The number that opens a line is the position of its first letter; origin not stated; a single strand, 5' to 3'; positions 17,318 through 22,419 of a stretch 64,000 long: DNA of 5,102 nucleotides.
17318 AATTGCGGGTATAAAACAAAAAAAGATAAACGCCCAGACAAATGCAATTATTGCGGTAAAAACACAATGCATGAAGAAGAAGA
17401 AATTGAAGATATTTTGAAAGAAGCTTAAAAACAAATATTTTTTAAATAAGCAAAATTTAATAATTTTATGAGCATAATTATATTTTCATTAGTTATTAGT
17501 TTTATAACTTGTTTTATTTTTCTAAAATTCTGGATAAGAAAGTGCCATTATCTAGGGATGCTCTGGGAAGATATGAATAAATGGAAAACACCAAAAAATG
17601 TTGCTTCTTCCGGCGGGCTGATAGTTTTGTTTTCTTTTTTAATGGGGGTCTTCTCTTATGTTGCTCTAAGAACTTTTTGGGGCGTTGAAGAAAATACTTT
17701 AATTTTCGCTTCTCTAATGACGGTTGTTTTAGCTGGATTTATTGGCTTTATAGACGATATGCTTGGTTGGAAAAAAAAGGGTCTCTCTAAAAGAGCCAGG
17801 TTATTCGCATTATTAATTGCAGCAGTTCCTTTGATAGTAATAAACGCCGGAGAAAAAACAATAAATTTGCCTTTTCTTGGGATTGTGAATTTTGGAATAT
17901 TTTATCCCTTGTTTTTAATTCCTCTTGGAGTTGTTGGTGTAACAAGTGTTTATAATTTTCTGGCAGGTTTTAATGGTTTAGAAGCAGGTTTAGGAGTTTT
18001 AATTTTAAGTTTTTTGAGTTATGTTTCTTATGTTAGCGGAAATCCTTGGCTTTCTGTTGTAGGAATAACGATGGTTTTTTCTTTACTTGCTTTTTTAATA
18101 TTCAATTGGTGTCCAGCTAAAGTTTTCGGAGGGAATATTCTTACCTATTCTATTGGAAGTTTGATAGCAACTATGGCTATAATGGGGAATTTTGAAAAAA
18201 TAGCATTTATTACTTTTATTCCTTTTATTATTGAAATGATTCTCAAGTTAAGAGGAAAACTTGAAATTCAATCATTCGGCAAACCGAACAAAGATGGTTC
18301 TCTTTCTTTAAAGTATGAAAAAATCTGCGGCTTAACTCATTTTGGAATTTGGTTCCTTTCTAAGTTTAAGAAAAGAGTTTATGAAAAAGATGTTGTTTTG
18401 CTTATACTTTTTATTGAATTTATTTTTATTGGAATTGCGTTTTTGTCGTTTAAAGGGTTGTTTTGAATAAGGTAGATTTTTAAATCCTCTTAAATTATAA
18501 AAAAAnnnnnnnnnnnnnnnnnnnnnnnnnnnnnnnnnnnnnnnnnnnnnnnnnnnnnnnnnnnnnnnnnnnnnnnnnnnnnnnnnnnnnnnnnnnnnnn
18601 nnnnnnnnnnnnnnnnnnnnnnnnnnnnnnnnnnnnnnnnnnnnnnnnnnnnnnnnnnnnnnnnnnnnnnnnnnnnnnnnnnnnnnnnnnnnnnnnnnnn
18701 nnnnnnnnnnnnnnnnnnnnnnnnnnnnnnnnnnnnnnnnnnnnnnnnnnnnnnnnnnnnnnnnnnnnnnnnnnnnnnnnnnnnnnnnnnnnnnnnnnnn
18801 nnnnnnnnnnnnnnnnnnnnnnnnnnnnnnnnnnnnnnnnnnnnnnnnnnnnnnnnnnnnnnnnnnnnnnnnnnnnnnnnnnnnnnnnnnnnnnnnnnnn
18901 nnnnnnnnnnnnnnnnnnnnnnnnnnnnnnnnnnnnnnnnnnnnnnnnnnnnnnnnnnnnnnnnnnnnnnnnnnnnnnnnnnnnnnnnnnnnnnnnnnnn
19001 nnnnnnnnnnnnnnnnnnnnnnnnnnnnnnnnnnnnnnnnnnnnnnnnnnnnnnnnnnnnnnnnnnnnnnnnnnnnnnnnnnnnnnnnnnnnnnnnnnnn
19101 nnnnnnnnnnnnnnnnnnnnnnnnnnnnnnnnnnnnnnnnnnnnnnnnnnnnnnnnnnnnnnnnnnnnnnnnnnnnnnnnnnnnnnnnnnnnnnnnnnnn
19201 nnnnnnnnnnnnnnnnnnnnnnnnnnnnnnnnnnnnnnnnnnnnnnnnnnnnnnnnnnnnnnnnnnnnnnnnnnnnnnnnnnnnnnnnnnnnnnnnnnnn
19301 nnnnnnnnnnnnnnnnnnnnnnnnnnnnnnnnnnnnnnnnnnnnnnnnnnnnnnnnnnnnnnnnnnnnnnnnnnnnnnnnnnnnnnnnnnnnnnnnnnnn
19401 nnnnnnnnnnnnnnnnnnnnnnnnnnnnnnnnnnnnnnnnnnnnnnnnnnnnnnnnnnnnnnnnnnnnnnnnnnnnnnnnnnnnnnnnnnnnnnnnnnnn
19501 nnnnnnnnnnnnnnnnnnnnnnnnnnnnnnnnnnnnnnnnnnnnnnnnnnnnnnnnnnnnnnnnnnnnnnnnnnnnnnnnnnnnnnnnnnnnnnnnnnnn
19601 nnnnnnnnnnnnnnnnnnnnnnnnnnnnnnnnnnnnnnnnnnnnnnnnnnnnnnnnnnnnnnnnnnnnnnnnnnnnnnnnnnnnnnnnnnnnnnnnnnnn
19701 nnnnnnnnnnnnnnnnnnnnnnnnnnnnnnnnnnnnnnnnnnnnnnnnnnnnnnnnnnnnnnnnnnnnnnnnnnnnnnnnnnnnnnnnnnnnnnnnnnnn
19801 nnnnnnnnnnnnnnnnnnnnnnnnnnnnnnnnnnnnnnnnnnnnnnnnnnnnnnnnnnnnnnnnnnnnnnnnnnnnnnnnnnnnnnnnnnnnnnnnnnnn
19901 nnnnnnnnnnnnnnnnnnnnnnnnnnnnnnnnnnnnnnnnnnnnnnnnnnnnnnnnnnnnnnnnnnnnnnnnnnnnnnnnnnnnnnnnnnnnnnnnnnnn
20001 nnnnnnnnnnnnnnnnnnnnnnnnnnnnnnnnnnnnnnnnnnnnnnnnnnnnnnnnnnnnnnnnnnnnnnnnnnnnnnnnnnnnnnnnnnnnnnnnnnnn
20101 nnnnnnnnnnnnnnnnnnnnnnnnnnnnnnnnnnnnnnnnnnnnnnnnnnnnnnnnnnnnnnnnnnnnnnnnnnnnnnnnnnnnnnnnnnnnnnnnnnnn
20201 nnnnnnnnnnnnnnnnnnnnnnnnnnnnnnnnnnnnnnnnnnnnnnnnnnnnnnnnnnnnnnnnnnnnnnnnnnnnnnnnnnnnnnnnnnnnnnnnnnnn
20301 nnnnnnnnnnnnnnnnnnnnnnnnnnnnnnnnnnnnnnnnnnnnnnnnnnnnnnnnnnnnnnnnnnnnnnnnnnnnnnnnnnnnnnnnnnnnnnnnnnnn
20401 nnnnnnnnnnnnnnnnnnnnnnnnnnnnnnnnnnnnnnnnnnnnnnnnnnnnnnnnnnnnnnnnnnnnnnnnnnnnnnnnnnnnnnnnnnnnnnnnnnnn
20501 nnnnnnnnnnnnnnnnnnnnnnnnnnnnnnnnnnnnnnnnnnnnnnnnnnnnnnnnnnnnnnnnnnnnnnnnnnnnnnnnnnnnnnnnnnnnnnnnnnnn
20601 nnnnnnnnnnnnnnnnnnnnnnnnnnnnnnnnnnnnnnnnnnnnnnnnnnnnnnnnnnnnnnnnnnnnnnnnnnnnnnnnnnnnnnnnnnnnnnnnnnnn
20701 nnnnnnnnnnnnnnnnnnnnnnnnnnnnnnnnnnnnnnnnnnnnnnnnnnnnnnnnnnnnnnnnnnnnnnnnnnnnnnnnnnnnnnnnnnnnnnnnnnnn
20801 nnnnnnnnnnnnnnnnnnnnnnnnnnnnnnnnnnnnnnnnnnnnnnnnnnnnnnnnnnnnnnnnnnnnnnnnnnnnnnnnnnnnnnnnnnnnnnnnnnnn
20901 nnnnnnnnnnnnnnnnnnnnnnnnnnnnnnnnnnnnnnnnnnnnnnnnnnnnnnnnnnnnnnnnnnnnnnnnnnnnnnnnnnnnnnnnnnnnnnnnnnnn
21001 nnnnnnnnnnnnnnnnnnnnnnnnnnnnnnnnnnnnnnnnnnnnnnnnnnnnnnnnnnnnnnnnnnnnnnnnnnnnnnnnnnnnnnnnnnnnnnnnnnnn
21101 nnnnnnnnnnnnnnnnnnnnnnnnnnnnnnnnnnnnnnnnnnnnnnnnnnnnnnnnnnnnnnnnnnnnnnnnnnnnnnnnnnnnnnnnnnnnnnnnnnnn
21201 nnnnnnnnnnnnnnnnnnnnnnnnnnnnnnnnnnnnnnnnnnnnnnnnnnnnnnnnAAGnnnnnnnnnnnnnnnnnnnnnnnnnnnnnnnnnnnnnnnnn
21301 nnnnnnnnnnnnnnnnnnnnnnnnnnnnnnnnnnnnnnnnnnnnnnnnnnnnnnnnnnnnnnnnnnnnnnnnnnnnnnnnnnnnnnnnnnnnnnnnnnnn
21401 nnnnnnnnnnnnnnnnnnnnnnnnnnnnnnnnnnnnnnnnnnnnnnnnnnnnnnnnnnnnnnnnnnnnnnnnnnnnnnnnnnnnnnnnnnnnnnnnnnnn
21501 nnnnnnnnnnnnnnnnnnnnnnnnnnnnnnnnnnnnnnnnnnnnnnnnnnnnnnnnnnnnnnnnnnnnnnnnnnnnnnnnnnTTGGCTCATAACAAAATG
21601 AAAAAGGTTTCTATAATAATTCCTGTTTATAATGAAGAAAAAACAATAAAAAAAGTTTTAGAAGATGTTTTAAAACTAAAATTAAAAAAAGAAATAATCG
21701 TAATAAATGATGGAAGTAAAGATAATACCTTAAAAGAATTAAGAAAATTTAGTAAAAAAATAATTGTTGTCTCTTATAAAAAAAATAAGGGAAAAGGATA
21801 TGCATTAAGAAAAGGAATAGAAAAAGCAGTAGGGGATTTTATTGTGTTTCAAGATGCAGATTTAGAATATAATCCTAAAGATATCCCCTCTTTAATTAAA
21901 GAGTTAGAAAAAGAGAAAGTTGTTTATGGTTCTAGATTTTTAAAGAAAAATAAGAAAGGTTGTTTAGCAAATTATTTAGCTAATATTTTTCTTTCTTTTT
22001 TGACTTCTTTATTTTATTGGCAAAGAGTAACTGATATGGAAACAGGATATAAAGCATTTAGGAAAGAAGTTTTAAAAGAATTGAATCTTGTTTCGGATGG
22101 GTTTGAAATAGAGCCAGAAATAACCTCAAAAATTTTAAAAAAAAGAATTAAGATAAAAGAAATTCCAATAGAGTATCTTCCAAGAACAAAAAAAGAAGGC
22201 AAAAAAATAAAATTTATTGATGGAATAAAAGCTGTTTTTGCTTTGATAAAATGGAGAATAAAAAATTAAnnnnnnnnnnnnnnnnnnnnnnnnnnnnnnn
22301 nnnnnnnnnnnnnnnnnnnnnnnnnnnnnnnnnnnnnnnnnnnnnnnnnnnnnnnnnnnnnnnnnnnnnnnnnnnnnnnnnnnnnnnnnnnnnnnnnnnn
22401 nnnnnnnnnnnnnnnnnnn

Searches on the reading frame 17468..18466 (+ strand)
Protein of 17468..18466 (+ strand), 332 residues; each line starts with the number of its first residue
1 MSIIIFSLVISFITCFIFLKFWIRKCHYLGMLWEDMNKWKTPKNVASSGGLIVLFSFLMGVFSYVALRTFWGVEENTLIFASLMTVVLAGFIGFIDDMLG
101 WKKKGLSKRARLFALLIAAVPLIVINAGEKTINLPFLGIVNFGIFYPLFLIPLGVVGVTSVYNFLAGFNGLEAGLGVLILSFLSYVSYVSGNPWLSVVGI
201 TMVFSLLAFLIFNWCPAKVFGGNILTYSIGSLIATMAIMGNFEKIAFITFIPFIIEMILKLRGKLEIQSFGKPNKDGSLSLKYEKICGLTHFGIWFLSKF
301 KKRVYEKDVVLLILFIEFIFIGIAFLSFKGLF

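Call 47: search_protein_families(library=pfam, proteins=[window:17468-18466:+], max_evalue=0.0001)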
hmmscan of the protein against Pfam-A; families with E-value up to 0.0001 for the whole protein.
window:17468-18466:+ (332 aa): 1 family
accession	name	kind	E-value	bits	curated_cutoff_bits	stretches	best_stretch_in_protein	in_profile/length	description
PF00953.26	Glycos_transf_4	-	3.3e-31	108.9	27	1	81-240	3-159/160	Glycosyl transferase family 4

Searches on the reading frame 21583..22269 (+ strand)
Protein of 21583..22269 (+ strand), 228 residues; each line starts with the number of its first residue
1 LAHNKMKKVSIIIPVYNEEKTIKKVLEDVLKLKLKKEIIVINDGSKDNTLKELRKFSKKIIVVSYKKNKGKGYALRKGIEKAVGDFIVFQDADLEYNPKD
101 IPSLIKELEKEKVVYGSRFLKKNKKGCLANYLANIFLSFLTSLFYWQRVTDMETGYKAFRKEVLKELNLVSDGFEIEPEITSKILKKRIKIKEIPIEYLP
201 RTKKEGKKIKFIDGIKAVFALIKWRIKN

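Call 47: search_protein_families(library=pfam, proteins=[window:21583-22269:+], max_evalue=0.0001)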
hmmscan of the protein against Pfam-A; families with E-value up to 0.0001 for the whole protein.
window:21583-22269:+ (228 aa): 3 families
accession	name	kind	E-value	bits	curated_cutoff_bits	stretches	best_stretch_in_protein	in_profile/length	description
PF00535.33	Glycos_transf_2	-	3.1e-39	135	23.3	1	10-167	1-167/168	Glycosyl transferase family 2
PF10111.15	Glyco_tranf_2_2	-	1.2e-10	41.8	27.3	1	10-96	1-94/276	Glycosyltransferase like family 2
PF13641.12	Glyco_tranf_2_3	-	5.8e-08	33.5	27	1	9-162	3-169/230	Glycosyltransferase like family 2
